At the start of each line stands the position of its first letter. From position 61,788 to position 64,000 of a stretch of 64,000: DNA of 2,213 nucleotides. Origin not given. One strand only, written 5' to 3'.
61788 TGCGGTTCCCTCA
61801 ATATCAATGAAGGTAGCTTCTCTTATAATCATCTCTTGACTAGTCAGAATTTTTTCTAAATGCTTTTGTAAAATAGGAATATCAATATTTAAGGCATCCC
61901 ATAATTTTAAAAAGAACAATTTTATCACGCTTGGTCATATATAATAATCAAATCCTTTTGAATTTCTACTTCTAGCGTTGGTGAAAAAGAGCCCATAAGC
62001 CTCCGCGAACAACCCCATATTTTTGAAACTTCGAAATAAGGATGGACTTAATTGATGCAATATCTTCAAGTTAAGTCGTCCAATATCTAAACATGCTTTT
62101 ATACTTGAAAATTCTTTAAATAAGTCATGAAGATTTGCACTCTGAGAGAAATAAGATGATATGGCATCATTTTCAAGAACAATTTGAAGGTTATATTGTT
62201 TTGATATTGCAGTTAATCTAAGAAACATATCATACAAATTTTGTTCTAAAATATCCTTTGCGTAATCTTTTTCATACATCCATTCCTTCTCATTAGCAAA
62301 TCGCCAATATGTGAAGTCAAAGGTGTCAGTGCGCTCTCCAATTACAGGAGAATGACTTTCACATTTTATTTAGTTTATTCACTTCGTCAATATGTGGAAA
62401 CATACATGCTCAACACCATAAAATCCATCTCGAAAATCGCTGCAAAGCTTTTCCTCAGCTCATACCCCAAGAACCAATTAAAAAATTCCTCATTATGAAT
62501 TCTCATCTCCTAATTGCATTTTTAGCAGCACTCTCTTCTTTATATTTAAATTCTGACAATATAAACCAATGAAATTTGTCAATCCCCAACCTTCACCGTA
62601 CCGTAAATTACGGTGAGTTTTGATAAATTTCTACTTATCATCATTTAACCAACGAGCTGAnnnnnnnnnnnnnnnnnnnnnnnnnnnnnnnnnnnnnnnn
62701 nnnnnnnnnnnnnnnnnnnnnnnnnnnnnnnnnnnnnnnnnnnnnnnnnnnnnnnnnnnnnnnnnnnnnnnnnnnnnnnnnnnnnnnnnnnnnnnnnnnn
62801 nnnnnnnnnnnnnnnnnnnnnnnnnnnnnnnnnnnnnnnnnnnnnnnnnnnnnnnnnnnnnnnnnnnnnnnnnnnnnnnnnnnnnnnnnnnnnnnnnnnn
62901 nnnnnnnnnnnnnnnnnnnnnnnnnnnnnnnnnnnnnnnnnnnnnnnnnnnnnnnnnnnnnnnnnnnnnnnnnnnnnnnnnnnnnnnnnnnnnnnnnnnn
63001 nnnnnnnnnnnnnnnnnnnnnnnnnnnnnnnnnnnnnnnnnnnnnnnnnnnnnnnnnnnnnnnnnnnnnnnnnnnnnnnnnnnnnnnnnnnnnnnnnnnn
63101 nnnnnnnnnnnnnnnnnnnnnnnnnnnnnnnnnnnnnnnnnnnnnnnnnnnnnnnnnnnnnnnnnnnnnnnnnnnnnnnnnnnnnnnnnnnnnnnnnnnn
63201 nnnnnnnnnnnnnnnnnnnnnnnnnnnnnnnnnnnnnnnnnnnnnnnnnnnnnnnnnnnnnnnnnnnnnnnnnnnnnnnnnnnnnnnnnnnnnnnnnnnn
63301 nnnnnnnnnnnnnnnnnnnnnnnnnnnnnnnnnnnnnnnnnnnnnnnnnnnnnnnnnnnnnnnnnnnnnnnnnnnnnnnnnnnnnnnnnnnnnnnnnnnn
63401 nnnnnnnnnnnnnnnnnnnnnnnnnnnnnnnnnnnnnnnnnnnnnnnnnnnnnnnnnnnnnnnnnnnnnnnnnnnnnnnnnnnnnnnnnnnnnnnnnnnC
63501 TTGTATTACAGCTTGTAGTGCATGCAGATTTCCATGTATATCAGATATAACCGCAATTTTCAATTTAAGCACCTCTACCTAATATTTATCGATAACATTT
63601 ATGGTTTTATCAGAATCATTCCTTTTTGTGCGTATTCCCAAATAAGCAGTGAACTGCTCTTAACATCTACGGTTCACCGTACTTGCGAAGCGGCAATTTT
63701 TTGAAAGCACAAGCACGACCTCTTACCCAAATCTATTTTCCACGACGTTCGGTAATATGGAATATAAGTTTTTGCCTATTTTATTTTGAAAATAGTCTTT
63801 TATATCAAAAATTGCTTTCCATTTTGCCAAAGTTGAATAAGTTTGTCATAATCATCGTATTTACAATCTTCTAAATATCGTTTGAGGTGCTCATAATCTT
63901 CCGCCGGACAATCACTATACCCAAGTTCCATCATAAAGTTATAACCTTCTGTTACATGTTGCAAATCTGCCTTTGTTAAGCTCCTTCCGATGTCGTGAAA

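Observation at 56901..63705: Family of at least six related intergenic repeats punctuating a cassette-like array of unrelated, partly decayed genes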

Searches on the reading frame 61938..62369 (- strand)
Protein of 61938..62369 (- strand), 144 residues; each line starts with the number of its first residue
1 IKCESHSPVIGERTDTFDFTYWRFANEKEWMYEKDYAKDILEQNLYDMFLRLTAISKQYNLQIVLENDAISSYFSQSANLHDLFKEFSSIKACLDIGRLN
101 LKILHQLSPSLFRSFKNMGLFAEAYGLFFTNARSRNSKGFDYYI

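Call 68: search_protein_families(library=padloc, proteins=[window:61938-62369:-], max_evalue=0.01)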
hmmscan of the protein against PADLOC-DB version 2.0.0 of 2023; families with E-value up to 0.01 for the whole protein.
window:61938-62369:- (144 aa): 0 families

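Call 69: search_protein_families(library=ncbifam, proteins=[window:61938-62369:-], max_evalue=0.01)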
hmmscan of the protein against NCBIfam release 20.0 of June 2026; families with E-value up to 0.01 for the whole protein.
window:61938-62369:- (144 aa): 0 families

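Call 74: search_protein_representatives(protein=window:61938-62369:-)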
Query: 144 residues. Proteins with E-value up to 0.001 (for the whole library): 20; up to 1e-10: 5; up to 1e-30: 1. The best 20 are listed.
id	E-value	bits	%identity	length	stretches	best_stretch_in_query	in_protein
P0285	5.0e-67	240.6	100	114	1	31-144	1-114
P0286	4.8e-19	85.2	49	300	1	8-104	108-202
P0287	1.8e-17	80.1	46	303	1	14-102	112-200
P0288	2.9e-12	63.3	36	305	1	12-120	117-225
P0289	1.6e-11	60.9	36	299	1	16-102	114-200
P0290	4.0e-10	56.3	40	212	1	8-102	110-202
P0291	2.3e-09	53.9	40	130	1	14-102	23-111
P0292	4.5e-09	52.9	38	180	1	21-102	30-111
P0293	4.9e-09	52.8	36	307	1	15-101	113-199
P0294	2.3e-08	50.6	31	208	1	17-117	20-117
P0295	2.9e-08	50.3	40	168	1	31-110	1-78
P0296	1.9e-07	47.7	36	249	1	14-102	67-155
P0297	5.6e-07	46.1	35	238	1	23-104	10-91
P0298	8.7e-07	45.5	33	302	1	14-103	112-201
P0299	4.8e-06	43.1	38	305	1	14-104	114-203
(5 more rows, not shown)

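Call 75: search_protein_families(library=pfam, proteins=[P0286, P0287, P0288], max_evalue=0.001)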
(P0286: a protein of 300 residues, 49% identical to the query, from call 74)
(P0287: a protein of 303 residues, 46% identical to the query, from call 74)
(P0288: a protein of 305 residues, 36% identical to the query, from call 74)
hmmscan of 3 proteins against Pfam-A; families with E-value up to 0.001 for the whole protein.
P0286 (300 aa): 1 family
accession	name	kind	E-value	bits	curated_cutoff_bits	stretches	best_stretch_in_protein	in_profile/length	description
PF01261.30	AP_endonuc_2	-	2.2e-09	37.8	31.1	1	35-275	26-230/249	Xylose isomerase-like TIM barrel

P0287 (303 aa): 1 family
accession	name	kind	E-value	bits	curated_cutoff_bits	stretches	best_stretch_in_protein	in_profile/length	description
PF01261.30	AP_endonuc_2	-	6.9e-05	23.1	31.1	1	24-278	8-233/249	Xylose isomerase-like TIM barrel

P0288 (305 aa): 1 family
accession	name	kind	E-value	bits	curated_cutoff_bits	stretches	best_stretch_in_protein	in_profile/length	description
PF01261.30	AP_endonuc_2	-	0.00011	22.4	31.1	1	45-269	29-220/249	Xylose isomerase-like TIM barrel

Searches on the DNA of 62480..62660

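Call 59: search_rna_families(source=window, start=62480, end=62660, threshold=evalue, max_evalue=10)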
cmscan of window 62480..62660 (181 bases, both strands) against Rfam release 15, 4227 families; matches with E-value up to 10: 12.
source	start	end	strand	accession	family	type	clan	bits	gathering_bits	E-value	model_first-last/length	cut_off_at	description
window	62538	62638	+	RF02330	TtnuHACA23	Gene; snRNA; snoRNA; HACA-box;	-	19.2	100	1.2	1-135/135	no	Tetrahymena snoRNA TtnuHACA23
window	62521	62565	-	RF01587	snoR10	Gene; snRNA; snoRNA; CD-box;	-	18.8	65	3.1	1-71/71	no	small nucleolar RNA snoR10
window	62515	62632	-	RF00635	HAR1A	Gene; lncRNA;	-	18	40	5.2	1-118/118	no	Highly accelerated region 1A/1B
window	62612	62650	-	RF00536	snoMe28S-Cm3227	Gene; snRNA; snoRNA; CD-box;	-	15.6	43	7.5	1-82/82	no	Small nucleolar RNA Me28S-Cm3227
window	62562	62648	-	RF01285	snoU31b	Gene; snRNA; snoRNA; CD-box;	-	14.9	37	2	1-86/86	no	Small nucleolar RNA U31b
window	62507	62543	-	RF01360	CRISPR-DR47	Gene; CRISPR;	-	13.3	39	5.2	1-37/37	no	CRISPR RNA direct repeat element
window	62550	62649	-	RF01499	Afu_191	Gene; snRNA; snoRNA; CD-box;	-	12.9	60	6.9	1-93/93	no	A. fumigatus snoRNA Afu_191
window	62518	62633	-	RF01992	VIS1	Gene; lncRNA;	-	11.6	100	6.3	93-202/202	no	Viral integration site 1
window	62624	62648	-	RF01140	sR20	Gene; snRNA; snoRNA; CD-box;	-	11.4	44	6.4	1-56/56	no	Small nucleolar RNA sR20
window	62496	62644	+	RF02706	TeloSII_ncR30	Gene; sRNA;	-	10.3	86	2.4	17-226/226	no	TeloSII non coding RNA 30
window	62538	62660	+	RF01402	STnc150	Gene; sRNA;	-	9.5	60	5.5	1-235/267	3'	STnc150 Hfq binding RNA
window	62552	62643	-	RF02250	Six3os1_5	Gene; lncRNA;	-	9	50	0.85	188-272/272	no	Six3os1 conserved region 5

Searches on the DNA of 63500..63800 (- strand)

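Call 17: search_rna_families(source=window, start=63500, end=63800, threshold=evalue, max_evalue=10, show_alignments=3)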
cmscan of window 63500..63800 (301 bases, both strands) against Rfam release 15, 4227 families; matches with E-value up to 10: 5.
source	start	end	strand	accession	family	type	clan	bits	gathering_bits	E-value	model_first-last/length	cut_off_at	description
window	63607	63665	-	RF03014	Transposase-1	Gene; sRNA;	-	23.1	42.8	0.0078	1-59/59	no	Transposase-1 RNA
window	63516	63611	+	RF00020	U5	Gene; snRNA; splicing;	-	16.2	40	7.5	1-117/117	no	U5 spliceosomal RNA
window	63618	63663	+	RF04333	Plastid-ycf3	Intron;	-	14.6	55.2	0.55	1-47/47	no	Plastid-ycf3 group II-D1 intron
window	63500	63546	+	RF03193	mir-2941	Gene; miRNA;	-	13.5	60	3.1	22-82/82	5'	mir-2941 microRNA precursor family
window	63540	63592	-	RF03051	RAGATH-26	Gene; sRNA;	-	13.3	86.3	6.2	1-76/76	no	RAGATH-26 RNA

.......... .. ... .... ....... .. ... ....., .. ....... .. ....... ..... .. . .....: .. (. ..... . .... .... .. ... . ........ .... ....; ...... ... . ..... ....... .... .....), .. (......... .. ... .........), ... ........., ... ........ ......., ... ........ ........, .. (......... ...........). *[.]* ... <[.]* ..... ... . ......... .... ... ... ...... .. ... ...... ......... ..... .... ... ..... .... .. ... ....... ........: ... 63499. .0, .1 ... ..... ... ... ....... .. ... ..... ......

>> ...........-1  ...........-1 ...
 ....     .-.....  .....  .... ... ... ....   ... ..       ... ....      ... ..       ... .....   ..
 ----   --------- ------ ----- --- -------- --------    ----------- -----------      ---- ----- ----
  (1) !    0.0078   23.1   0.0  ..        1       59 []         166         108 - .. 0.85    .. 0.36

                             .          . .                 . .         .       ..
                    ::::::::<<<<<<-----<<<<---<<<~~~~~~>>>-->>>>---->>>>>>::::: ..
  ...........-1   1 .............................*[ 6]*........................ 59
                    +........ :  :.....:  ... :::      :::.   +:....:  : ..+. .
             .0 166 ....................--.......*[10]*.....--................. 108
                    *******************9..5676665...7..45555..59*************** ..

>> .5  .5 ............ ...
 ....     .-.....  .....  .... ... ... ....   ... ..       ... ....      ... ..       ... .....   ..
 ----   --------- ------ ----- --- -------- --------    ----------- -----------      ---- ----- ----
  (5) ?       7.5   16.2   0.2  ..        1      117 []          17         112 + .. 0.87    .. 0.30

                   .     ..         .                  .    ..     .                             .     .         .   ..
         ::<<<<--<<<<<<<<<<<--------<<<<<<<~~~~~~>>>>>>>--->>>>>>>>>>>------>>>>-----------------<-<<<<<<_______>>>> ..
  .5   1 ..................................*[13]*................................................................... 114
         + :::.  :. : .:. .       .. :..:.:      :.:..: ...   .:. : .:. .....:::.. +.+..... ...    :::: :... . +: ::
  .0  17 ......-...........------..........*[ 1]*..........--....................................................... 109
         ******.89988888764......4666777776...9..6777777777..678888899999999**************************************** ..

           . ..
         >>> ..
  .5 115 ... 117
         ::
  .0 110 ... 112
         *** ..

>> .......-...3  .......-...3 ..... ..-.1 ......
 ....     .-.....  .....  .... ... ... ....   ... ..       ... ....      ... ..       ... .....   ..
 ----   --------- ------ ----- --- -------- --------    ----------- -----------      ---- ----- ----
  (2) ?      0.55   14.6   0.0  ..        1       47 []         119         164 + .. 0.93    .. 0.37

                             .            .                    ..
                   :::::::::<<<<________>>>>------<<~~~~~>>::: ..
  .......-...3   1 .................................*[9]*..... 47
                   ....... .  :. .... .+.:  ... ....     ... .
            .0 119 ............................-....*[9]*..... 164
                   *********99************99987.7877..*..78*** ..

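Call 51: search_dna_similar(query=window:63590-63730:-, collection=plasmids, mode=distant, max_evalue=1, max_rows=15)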
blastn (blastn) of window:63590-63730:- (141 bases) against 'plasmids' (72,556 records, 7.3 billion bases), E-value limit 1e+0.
No match.

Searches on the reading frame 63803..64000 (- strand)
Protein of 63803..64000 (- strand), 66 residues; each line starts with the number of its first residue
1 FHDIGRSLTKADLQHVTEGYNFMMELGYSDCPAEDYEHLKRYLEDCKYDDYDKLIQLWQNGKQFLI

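Call 68: search_protein_families(library=padloc, proteins=[window:63803-64000:-], max_evalue=0.01)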
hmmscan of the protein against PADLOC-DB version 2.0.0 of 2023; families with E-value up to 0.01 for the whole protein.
window:63803-64000:- (66 aa): 0 families

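Call 69: search_protein_families(library=ncbifam, proteins=[window:63803-64000:-], max_evalue=0.01)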
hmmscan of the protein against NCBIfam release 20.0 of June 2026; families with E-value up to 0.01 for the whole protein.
window:63803-64000:- (66 aa): 1 family
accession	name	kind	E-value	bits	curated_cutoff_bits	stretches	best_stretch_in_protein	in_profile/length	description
TIGR00295.1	TIGR00295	hypoth_equivalog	0.0082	15.9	172.35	1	2-30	51-78/164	TIGR00295 family protein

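Call 86: search_protein_families(library=pfam, proteins=[window:63803-64000:-], max_evalue=1)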
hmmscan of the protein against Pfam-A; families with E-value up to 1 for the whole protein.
window:63803-64000:- (66 aa): 1 family
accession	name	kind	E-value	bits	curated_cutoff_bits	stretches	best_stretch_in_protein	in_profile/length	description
PF13442.11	Cytochrome_CBB3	-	0.0088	16.8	27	1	5-43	29-68/68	Cytochrome C oxidase, cbb3-type, subunit III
